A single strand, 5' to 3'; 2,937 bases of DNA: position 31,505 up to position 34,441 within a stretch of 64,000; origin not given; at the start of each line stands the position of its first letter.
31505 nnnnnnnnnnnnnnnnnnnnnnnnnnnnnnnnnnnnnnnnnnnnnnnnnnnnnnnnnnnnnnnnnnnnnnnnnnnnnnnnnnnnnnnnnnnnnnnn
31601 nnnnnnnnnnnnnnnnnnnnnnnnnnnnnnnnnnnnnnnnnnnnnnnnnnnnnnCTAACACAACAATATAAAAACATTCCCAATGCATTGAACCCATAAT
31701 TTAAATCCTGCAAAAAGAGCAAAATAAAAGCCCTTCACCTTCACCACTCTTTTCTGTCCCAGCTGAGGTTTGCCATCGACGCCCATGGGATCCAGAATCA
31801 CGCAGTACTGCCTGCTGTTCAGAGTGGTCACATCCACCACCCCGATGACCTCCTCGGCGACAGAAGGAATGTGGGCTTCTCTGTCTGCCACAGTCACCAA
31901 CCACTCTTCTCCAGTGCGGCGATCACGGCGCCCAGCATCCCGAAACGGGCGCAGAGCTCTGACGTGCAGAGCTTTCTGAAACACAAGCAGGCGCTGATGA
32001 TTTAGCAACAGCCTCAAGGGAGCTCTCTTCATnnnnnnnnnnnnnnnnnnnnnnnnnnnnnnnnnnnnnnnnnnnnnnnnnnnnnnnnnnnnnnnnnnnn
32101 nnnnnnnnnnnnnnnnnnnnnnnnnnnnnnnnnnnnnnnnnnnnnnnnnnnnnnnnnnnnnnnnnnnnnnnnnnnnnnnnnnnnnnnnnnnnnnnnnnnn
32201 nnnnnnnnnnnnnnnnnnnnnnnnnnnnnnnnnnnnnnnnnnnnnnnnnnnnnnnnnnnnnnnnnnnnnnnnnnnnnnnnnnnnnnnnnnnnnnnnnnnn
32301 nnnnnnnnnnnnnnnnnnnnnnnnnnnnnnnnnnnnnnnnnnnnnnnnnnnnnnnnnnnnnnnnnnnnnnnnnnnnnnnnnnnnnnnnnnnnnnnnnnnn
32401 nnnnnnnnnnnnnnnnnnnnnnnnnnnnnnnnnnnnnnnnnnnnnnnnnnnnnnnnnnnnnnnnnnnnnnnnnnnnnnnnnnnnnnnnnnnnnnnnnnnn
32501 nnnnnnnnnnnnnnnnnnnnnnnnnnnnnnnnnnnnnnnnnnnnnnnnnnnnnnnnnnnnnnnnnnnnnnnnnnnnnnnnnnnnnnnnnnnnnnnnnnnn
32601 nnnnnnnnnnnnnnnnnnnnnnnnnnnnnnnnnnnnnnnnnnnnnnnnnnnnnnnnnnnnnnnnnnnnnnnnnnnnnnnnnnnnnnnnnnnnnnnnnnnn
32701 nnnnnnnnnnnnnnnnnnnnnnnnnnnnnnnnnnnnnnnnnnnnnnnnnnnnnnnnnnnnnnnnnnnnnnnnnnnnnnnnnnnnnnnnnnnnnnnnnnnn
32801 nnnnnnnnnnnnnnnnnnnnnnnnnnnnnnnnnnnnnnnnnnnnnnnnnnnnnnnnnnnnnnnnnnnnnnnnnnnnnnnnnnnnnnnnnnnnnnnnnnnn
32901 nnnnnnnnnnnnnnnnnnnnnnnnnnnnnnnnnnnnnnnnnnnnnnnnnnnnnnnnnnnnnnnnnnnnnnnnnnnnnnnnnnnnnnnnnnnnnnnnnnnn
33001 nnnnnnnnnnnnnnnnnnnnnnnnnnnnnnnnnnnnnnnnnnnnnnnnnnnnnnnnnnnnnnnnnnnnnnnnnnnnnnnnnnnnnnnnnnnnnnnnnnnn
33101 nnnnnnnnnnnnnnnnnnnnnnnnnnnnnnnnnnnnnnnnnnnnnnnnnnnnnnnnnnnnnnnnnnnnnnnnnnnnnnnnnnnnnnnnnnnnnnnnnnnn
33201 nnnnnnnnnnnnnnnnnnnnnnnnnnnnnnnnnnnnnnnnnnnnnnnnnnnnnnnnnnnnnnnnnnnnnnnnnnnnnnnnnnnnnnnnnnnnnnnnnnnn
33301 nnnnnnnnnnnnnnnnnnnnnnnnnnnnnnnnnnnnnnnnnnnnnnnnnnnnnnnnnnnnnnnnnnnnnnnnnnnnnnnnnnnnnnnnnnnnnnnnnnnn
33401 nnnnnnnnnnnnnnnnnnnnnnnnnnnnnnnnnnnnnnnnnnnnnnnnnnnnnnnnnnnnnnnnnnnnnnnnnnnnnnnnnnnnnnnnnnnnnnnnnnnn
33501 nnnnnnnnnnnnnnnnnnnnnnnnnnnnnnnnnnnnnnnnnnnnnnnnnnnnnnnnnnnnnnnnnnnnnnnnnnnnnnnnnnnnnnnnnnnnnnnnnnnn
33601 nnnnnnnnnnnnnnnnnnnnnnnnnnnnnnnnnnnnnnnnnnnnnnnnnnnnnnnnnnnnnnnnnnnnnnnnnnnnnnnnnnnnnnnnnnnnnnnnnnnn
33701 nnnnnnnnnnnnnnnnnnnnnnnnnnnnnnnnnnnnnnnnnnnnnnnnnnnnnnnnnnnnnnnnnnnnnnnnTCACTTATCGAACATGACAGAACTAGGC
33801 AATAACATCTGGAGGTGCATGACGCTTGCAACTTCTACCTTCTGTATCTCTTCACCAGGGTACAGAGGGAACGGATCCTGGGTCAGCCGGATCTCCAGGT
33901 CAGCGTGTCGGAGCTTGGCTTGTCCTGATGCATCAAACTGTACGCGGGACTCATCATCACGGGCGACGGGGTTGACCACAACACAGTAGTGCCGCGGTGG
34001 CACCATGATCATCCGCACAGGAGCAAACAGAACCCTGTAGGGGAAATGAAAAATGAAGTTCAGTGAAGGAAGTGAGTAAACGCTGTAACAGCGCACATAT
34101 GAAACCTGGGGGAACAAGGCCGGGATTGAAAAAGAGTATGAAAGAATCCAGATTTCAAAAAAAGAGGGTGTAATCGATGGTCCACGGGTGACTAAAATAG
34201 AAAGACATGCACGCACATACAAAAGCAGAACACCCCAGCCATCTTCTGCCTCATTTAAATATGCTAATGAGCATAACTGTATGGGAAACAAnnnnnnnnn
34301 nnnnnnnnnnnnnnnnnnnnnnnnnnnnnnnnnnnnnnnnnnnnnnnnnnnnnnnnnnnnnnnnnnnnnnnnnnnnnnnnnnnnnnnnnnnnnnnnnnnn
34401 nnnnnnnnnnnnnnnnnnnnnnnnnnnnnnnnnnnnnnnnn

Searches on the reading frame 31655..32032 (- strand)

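Call 62: search_protein_families(library=pfam, max_evalue=0.001, proteins=[window:31655-32032:-])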
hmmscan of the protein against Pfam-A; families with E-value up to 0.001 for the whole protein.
window:31655-32032:- (125 aa): 2 families
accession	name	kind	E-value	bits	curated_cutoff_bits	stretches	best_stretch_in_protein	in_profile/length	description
PF01505.23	Vault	-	1.5e-09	38.1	27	1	20-56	7-41/42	Major Vault Protein repeat domain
PF17794.6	Vault_2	-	0.00077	20.3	23.6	0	69-98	2-36/60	Major Vault Protein repeat domain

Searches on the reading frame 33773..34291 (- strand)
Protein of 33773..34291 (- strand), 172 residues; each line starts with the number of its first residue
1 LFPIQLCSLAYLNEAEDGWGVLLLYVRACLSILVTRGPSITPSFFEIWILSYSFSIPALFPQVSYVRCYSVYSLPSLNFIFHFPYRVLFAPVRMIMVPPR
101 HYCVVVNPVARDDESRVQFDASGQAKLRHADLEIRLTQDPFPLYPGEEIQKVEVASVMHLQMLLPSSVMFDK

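Call 62: search_protein_families(library=pfam, max_evalue=0.001, proteins=[window:33773-34291:-])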
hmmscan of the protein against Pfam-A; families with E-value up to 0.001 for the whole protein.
window:33773-34291:- (172 aa): 1 family
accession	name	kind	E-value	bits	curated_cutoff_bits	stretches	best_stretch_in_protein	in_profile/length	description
PF17794.6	Vault_2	-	4.1e-25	88.5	23.6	1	94-151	1-58/60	Major Vault Protein repeat domain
